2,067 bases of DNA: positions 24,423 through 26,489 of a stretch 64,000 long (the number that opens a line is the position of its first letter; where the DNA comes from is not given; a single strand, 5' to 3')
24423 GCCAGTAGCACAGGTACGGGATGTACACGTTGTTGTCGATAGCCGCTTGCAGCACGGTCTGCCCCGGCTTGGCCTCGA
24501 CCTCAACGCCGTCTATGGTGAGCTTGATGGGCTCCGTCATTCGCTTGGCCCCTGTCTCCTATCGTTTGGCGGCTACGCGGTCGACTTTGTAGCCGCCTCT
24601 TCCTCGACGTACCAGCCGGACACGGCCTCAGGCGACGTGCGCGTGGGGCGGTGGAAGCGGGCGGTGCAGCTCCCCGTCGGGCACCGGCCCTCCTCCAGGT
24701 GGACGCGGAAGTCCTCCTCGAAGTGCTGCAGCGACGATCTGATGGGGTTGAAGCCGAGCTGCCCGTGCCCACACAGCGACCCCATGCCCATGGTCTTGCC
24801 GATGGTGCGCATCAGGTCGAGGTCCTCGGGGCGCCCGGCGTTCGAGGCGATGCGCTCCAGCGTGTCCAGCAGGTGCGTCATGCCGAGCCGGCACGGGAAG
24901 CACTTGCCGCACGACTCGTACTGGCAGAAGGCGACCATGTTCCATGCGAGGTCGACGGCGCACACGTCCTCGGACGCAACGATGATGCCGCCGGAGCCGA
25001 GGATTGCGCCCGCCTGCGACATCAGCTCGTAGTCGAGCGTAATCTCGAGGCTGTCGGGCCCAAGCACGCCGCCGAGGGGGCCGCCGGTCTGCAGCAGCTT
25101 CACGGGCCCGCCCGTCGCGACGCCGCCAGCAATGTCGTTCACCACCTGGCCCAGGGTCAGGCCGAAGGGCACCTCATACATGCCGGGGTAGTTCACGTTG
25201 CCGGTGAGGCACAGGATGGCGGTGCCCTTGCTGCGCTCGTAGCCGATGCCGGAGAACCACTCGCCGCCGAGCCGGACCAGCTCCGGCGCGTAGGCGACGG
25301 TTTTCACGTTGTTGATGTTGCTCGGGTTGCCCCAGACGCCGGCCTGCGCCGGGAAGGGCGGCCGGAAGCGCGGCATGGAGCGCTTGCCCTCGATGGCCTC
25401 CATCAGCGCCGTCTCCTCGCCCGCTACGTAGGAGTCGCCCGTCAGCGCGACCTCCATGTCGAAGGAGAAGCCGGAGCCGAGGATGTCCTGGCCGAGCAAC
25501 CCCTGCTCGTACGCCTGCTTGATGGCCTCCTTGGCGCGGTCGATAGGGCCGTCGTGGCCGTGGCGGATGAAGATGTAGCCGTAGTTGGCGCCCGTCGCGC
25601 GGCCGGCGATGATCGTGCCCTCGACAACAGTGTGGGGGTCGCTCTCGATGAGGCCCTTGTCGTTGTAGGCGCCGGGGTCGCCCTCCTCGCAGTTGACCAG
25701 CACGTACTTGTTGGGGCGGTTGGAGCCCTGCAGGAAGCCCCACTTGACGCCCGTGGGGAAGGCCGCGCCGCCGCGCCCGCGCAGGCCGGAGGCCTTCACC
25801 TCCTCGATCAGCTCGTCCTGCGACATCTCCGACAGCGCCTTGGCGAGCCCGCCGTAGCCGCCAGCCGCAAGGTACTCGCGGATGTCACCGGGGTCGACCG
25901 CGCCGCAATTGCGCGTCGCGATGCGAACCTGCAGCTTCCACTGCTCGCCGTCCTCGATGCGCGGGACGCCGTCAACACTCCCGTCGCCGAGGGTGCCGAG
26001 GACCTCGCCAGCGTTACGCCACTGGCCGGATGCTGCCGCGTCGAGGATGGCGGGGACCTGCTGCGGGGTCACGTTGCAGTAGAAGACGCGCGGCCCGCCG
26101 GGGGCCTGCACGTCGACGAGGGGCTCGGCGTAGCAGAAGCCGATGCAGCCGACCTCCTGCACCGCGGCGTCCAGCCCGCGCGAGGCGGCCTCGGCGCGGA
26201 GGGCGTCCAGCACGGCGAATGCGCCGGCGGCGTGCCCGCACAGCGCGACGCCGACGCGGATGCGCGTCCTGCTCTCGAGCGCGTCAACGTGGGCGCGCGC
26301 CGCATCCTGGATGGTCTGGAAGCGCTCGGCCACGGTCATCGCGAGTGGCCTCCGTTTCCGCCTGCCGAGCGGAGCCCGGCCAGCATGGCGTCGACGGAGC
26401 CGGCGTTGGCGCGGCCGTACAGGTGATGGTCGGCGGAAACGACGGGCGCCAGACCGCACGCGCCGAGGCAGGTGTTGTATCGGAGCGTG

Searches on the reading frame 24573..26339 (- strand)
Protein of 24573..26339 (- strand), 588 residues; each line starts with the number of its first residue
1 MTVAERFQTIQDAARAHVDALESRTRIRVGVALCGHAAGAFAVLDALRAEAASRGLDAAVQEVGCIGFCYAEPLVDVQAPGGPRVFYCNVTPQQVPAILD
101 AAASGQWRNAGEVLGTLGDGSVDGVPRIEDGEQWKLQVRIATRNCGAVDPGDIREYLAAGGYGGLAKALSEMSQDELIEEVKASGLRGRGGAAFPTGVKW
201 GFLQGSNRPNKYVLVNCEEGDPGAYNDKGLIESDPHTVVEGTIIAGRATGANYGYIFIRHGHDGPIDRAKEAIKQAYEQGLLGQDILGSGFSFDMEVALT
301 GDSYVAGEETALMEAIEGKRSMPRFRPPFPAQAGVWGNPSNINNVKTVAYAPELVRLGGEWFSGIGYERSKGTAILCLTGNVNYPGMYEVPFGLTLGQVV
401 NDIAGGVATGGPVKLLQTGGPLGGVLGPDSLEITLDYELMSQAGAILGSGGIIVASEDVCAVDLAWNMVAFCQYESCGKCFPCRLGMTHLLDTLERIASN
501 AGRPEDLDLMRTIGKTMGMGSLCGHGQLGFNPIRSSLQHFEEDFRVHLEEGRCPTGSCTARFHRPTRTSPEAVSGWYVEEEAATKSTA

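Call 77: search_protein_families(library=pfam, proteins=[window:24573-26339:-], max_evalue=0.00001)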
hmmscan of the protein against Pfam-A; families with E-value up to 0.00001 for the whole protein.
window:24573-26339:- (588 aa): 2 families
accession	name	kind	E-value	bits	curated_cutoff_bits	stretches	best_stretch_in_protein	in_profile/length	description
PF01512.22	Complex1_51K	-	1.4e-40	139.1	31.2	1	181-350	1-147/150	Nuo51 FMN-binding domain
PF10589.14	NADH_4Fe-4S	-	8.3e-27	93.3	23.5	1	463-547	1-85/85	NADH-ubiquinone oxidoreductase-F iron-sulfur binding region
